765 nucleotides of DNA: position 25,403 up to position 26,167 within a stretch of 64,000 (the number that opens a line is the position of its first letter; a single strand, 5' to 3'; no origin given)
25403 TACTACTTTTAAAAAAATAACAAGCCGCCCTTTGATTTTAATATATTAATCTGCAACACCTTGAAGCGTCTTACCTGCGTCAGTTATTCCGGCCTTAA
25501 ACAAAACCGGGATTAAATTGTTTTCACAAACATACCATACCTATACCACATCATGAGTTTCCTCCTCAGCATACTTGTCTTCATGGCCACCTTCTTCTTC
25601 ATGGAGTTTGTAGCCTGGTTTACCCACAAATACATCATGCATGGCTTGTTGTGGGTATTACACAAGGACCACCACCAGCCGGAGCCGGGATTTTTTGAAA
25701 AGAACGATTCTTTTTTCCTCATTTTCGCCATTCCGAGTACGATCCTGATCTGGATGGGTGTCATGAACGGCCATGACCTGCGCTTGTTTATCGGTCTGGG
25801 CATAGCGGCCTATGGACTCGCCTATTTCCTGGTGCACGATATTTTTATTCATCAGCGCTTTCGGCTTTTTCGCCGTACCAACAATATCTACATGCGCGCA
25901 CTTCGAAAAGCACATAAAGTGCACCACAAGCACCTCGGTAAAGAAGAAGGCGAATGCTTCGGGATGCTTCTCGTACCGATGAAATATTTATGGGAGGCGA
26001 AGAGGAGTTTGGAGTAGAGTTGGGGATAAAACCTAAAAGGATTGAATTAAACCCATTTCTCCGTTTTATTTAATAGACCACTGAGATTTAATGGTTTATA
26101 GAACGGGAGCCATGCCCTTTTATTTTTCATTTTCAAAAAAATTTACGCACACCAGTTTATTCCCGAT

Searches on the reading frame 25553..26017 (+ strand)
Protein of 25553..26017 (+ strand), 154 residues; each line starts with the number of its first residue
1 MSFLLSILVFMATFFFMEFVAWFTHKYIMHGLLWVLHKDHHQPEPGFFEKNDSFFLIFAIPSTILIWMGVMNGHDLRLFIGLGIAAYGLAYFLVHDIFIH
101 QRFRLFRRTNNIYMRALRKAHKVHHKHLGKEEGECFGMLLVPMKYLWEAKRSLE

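Call 60: search_protein_families(library=pfam, proteins=[window:25553-26017:+], max_evalue=0.00001)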
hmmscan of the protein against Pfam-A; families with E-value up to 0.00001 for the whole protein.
window:25553-26017:+ (154 aa): 1 family
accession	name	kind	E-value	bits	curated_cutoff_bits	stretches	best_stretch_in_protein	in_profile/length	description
PF04116.19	FA_hydroxylase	-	1.3e-11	45.5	31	1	11-138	2-121/132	Fatty acid hydroxylase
